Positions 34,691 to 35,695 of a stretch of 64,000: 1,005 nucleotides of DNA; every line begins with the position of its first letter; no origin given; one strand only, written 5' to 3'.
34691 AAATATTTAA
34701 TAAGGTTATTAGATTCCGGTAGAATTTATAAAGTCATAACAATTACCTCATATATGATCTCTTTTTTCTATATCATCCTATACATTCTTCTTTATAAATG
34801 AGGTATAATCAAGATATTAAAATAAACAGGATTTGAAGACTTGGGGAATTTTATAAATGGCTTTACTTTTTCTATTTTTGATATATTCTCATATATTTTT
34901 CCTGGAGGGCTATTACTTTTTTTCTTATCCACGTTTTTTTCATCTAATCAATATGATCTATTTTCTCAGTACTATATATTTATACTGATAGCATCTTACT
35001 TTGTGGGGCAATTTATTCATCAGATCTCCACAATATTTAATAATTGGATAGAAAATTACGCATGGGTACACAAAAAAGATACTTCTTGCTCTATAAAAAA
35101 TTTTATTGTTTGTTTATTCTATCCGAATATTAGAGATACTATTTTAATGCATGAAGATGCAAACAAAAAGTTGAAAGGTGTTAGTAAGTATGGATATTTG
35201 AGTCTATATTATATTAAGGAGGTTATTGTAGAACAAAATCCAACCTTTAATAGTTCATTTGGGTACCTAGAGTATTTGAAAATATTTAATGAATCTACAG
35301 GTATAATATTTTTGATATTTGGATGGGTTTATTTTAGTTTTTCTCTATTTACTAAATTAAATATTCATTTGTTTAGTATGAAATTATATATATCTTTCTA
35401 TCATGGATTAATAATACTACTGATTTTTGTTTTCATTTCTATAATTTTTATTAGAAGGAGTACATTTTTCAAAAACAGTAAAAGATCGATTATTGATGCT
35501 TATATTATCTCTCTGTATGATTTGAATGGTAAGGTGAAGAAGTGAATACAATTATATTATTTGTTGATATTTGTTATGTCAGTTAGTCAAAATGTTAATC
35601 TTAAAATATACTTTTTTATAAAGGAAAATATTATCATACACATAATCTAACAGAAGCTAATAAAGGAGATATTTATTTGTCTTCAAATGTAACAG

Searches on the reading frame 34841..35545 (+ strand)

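Call 50: search_protein_families(library=pfam, proteins=[window:34841-35545:+], max_evalue=0.01)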
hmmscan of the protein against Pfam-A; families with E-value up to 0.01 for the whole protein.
window:34841-35545:+ (234 aa): 0 families

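Call 94: search_protein_families(library=phrogs, proteins=[window:34841-35545:+], max_evalue=0.001)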
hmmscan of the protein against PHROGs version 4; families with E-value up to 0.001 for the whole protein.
window:34841-35545:+ (234 aa): 0 families

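Call 95: search_protein_families(library=padloc, proteins=[window:34841-35545:+], max_evalue=0.001)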
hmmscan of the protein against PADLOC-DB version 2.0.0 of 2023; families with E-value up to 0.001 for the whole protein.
window:34841-35545:+ (234 aa): 2 families
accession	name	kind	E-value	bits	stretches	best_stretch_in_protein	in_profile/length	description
PDLC01605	Csx27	-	6.6e-08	31.2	1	10-206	4-190/206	CAS-VI-B; associated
PDLC04671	PDC-M48A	-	4.9e-05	21.6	1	10-80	8-76/166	-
